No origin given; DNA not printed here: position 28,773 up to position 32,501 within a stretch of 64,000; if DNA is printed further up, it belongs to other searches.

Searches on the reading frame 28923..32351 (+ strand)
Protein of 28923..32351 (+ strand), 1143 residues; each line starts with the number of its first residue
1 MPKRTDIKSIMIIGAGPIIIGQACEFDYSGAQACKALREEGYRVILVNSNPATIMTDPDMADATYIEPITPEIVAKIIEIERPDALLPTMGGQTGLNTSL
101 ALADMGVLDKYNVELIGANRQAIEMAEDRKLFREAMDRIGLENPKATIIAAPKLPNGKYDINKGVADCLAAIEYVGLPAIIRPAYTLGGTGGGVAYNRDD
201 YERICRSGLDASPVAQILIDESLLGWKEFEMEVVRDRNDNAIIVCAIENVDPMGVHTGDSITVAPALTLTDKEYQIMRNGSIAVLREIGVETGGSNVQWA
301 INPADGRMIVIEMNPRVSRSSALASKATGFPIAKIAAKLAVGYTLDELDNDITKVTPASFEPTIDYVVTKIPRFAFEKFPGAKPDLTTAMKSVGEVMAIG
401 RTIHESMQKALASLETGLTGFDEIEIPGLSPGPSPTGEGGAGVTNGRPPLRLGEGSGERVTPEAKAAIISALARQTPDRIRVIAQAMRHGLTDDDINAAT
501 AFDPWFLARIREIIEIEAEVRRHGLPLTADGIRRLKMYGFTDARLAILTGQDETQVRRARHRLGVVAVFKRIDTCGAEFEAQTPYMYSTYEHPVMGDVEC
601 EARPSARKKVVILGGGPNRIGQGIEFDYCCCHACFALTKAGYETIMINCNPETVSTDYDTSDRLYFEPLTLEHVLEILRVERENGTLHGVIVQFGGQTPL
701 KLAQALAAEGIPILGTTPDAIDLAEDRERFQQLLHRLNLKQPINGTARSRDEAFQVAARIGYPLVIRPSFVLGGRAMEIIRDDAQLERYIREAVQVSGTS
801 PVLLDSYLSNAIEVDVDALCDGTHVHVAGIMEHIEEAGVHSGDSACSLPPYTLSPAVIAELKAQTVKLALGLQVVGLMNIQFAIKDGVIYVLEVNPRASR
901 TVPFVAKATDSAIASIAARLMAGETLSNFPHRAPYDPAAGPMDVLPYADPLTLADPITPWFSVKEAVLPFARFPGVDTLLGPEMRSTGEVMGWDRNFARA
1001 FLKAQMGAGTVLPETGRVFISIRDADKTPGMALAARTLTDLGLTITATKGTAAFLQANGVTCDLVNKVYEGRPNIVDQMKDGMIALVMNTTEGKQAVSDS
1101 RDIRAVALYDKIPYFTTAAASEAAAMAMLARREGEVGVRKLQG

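Call 91: search_dna_similar(query=window:28923-32351:+, collection=phages, mode=protein, max_evalue=0.00001, max_rows=6)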
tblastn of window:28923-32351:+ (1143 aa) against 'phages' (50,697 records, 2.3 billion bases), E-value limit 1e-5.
Records with a match: 33; places in all: 37; records where one place covers at least 80% of the query: 20.
Best place of each record, by identity: 60-80% 5; <60% 28.
By first word of the organism name: Bacteriophage 12; Listeria 8; Staphylococcus 4; Salmonella 3; Acinetobacter 2; Pseudomonas 2; Enterococcus 2.
By host as written in the record: - 15; Listeria monocytogenes 8; Staphylococcus aureus 3; Pseudomonas aeruginosa 2; Salmonella enterica subsp. enterica serovar Kentucky 2; Homo sapiens 1; Staphylococcus pseudintermedius 1; Enterococcus faecalis 1.
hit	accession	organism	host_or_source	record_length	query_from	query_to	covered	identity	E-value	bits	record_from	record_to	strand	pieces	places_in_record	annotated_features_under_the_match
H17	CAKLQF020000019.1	Acinetobacter phage MD-2021a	not known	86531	1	1117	98%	60.9%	0e+0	1291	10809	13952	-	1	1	carB: carbamoyl-phosphate synthase large subunit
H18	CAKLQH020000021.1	Acinetobacter phage MD-2021a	not known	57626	1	1117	98%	60.9%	0e+0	1291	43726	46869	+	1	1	carB: carbamoyl-phosphate synthase large subunit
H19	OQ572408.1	Pseudomonas phage Y6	Pseudomonas aeruginosa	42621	1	1117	98%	60.5%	0e+0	1271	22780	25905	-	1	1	record has no annotation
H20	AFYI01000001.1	Salmonella enterica subsp. enterica serovar Infantis str. ...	Homo sapiens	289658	1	1117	98%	60.0%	0e+0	1254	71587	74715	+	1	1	carbamoyl-phosphate synthase, large subunit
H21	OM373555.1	Staphylococcus phage vB_SpsX-DS7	Staphylococcus pseudintermedius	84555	1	1117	98%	46.6%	0e+0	936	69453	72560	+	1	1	record has no annotation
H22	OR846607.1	Enterococcus phage Efs 1-1-1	Enterococcus faecalis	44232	1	1117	98%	46.5%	0e+0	915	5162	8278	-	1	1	record has no annotation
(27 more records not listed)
